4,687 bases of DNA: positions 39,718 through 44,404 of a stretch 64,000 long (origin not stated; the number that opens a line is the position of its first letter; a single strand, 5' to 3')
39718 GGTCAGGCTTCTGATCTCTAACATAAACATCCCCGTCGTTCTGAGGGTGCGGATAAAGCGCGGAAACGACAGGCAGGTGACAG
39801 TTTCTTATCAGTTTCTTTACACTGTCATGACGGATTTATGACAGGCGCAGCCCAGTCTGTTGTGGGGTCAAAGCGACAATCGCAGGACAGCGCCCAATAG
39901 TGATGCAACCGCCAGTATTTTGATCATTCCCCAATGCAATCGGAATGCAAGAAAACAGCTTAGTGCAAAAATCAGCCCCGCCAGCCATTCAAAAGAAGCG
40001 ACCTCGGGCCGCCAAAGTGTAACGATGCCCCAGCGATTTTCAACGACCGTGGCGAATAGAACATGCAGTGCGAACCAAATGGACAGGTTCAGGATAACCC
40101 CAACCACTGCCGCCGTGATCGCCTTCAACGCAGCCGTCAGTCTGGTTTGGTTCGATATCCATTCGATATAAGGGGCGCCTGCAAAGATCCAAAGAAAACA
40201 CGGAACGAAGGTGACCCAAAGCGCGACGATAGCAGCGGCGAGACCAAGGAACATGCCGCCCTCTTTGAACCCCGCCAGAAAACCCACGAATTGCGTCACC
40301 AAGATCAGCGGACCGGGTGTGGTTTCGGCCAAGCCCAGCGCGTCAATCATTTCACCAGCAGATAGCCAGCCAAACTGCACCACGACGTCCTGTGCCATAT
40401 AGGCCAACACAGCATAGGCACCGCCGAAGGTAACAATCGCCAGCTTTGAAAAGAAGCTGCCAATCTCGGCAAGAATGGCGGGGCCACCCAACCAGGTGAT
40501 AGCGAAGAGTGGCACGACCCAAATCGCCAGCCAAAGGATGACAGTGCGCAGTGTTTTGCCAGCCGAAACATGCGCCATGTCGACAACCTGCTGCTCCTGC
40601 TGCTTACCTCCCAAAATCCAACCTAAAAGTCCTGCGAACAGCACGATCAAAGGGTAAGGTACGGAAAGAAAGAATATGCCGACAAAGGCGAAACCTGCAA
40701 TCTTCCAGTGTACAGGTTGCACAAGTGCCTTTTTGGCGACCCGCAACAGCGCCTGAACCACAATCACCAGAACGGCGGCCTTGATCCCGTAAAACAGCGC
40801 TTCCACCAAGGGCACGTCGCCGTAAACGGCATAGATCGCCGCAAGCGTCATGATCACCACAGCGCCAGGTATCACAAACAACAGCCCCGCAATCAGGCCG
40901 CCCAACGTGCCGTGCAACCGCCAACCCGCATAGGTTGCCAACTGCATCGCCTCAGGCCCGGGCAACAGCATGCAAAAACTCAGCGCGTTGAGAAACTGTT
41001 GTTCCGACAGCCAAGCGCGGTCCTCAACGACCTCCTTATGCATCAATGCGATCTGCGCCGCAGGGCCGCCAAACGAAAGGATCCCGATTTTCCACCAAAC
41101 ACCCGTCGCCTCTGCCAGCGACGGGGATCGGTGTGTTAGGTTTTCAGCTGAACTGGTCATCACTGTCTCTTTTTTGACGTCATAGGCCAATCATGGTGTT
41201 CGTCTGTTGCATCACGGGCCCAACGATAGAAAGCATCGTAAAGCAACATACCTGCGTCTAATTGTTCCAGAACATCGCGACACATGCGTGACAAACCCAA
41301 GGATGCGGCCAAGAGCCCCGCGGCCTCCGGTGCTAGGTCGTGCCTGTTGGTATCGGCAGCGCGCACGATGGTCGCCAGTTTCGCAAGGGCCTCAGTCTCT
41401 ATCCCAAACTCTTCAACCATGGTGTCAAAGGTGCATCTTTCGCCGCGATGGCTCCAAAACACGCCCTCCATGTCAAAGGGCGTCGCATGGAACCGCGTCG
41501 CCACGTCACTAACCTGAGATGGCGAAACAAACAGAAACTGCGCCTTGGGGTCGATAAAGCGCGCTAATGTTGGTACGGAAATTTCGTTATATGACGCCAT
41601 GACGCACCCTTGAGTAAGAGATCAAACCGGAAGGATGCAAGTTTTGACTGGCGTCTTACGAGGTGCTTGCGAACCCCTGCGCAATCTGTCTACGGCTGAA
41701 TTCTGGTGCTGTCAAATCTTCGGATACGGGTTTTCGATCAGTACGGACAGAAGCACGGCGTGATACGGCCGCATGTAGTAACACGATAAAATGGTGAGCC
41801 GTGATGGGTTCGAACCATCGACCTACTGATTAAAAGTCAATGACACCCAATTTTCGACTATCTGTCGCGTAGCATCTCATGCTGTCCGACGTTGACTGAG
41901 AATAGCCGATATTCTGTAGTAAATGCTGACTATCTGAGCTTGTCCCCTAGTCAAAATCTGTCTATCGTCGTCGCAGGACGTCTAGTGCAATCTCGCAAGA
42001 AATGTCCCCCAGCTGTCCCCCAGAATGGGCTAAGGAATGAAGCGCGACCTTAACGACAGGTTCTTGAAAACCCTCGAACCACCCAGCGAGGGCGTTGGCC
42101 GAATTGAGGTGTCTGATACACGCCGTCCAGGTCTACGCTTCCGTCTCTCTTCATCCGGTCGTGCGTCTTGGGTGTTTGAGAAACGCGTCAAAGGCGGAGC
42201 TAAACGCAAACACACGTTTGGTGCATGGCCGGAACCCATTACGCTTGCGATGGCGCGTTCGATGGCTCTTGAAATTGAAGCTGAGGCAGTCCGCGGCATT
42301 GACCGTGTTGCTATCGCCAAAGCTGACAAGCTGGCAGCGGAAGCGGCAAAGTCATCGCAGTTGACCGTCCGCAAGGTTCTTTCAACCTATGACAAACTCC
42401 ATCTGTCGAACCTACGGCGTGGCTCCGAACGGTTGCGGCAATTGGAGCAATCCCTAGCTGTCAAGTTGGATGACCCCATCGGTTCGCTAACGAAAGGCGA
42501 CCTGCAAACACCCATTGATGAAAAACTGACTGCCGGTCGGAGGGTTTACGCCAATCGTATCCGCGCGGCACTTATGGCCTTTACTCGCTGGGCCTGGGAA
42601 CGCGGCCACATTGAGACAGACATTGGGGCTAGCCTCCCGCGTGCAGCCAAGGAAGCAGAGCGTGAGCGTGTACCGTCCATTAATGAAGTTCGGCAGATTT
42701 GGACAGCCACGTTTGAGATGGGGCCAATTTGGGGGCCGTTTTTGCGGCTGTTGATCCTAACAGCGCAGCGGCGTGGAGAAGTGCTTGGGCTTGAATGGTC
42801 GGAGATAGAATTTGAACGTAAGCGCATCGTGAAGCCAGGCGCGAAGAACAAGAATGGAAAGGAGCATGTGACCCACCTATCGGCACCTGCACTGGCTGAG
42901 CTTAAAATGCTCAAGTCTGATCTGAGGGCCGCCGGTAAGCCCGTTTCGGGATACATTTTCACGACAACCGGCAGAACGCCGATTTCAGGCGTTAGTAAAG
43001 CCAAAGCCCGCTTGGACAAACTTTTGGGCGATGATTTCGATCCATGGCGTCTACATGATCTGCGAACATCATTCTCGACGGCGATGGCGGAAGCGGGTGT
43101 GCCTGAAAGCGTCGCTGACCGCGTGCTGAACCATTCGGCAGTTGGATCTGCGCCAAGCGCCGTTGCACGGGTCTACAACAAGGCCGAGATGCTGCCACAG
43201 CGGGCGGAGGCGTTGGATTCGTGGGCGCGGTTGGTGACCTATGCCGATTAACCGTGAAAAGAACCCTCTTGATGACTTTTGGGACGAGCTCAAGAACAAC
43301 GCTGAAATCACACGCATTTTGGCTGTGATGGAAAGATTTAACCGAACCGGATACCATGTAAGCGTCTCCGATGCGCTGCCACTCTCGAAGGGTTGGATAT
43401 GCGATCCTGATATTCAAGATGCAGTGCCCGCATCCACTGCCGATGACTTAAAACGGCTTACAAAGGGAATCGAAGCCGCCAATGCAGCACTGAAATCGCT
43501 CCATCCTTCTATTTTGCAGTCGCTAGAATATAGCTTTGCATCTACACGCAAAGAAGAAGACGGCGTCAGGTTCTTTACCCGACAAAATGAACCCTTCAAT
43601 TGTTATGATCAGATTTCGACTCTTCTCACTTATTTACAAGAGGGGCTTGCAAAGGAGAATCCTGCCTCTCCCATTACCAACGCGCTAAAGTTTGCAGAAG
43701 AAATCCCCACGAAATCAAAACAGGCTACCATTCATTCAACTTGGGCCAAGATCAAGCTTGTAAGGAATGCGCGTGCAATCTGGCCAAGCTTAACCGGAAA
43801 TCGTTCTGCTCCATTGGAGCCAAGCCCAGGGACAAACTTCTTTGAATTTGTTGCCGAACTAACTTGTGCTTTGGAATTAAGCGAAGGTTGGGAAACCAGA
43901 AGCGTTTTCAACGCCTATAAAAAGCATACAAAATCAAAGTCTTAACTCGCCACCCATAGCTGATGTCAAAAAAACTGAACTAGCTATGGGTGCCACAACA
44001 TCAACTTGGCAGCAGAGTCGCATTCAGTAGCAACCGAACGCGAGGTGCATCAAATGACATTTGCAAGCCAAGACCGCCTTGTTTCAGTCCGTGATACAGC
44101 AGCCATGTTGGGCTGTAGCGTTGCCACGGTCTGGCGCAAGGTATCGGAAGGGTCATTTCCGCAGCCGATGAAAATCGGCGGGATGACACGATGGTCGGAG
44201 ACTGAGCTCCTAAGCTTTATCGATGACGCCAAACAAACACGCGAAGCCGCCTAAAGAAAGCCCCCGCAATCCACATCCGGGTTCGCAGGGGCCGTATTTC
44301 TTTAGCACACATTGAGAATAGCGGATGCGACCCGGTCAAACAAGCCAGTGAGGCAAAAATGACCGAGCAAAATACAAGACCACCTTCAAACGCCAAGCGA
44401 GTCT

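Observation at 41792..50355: Virion-less int / alpA / Prim-Pol / RepA-like / iteron / DUF5681 module: candidate phage-satellite-like (PICI/P4-style) replicon in a Rhodobacteraceae-type genome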

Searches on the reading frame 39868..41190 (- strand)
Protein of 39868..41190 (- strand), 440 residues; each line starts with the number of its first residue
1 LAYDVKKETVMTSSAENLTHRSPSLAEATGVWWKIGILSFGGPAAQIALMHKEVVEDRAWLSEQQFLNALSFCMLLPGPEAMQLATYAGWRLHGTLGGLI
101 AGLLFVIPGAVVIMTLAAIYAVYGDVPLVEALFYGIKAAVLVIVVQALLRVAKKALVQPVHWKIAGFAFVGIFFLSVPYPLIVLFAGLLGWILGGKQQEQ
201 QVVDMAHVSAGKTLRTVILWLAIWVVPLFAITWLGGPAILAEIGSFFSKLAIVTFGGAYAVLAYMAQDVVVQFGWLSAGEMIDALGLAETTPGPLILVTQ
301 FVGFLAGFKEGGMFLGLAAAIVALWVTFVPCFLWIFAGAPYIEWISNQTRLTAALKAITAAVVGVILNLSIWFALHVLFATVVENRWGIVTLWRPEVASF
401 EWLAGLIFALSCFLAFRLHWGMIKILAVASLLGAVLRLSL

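Call 11: search_protein_families(library=pfam, proteins=[window:39868-41190:-], max_evalue=0.01)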
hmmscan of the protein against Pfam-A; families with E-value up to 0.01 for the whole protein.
window:39868-41190:- (440 aa): 1 family
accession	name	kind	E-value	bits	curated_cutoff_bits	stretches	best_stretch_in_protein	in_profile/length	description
PF02417.20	Chromate_transp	-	4.4e-71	238.7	28.6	2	31-191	6-166/166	Chromate transporter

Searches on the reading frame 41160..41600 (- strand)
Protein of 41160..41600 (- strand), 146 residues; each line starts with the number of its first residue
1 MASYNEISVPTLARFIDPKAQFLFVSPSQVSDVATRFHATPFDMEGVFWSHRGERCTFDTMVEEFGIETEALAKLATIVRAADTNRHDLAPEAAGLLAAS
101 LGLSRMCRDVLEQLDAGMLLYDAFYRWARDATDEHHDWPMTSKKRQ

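Call 11: search_protein_families(library=pfam, proteins=[window:41160-41600:-], max_evalue=0.01)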
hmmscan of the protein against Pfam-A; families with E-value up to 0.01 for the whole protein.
window:41160-41600:- (146 aa): 2 families
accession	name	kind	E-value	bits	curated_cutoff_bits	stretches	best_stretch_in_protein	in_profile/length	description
PF09828.14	ChrB_C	-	2.2e-34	119.1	25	1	13-127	19-131/132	ChrB, C-terminal domain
PF21102.3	DprA_N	-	0.007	16.5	22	0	57-93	20-56/64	DprA-like N-terminal HHH domain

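Call 107: find_encoding_contigs(protein=window:41160-41600:-, flank=6000, max_places=6)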
Protein window:41160-41600:- (146 aa): no gene with exactly this product is on record in the collection.

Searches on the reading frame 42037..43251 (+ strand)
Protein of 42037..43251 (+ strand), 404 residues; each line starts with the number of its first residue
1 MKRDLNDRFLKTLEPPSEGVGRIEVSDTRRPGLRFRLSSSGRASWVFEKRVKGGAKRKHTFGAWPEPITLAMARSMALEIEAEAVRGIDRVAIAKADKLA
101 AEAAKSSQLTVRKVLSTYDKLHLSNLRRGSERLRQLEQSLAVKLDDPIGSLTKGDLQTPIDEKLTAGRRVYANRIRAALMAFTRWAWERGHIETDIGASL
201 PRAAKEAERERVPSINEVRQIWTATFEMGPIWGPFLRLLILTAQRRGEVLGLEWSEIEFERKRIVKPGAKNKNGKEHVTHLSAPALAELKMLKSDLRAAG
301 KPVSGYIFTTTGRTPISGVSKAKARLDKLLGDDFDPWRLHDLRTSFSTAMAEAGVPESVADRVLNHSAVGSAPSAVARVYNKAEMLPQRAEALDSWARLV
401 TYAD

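Call 5: search_protein_families(library=pfam, proteins=[window:42037-43251:+], max_evalue=0.01)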
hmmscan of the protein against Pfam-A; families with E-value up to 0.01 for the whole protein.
window:42037-43251:+ (404 aa): 2 families
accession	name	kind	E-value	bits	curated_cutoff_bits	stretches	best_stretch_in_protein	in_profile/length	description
PF00589.27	Phage_integrase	-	2.7e-19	70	27.1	1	235-371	27-161/172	Phage integrase family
PF13356.12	Arm-DNA-bind_3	-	1.4e-10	41.6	27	1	5-95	1-81/83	Arm DNA-binding domain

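Call 17: search_protein_families(library=ncbifam, proteins=[window:42037-43251:+], max_evalue=0.01)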
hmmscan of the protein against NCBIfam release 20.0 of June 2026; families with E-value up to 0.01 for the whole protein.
window:42037-43251:+ (404 aa): 3 families
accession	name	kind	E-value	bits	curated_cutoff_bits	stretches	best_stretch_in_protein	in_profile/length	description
NF007246.0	PRK09692.1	domain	7.8e-14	51.1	434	1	32-404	30-397/413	integrase domain-containing protein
NF040815.2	recomb_XerA_Arch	equivalog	1.6e-06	27.9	220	1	170-369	59-245/263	site-specific tyrosine recombinase/integron integrase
NF002331.0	PRK01287.1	subfamily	9.2e-05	21.5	371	1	178-371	106-305/365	site-specific tyrosine recombinase XerC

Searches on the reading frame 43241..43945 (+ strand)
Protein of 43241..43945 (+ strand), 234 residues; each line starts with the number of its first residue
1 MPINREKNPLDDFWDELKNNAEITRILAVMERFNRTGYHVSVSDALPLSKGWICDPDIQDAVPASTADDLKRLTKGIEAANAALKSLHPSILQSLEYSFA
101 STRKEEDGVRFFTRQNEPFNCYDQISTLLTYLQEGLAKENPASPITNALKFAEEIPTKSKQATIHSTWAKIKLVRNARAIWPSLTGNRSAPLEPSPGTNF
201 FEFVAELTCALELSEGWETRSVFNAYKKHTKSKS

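Call 5: search_protein_families(library=pfam, proteins=[window:43241-43945:+], max_evalue=0.01)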
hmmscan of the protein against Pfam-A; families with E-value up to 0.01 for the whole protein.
window:43241-43945:+ (234 aa): 0 families

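Call 16: search_protein_families(library=phrogs, proteins=[window:43241-43945:+], max_evalue=0.01)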
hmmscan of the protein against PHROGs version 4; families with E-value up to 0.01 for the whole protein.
window:43241-43945:+ (234 aa): 0 families

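Call 17: search_protein_families(library=ncbifam, proteins=[window:43241-43945:+], max_evalue=0.01)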
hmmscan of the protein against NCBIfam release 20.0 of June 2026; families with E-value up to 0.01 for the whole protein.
window:43241-43945:+ (234 aa): 0 families

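Call 34: search_protein_families(library=padloc, proteins=[window:43241-43945:+], max_evalue=0.01)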
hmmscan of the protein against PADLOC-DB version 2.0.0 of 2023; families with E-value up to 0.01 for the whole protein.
window:43241-43945:+ (234 aa): 0 families

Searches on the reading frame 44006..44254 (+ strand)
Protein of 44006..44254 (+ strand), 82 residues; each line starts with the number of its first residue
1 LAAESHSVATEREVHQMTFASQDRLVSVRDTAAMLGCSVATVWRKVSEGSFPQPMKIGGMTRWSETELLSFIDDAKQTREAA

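Call 5: search_protein_families(library=pfam, proteins=[window:44006-44254:+], max_evalue=0.01)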
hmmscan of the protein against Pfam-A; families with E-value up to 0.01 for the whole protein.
window:44006-44254:+ (82 aa): 4 families
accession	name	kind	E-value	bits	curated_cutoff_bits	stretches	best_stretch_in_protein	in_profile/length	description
PF12728.13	HTH_17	-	1.4e-08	35.3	27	1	26-74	2-49/51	Helix-turn-helix domain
PF05930.18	Phage_AlpA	-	2.7e-05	24.4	21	1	24-67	2-46/51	Prophage CP4-57 regulatory protein (AlpA)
PF13542.12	HTH_Tnp_ISL3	-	0.0011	18.8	27.4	1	7-46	10-47/51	Helix-turn-helix domain of transposase family ISL3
PF13384.12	HTH_23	-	0.0012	19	24.6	1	22-44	15-36/50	Homeodomain-like domain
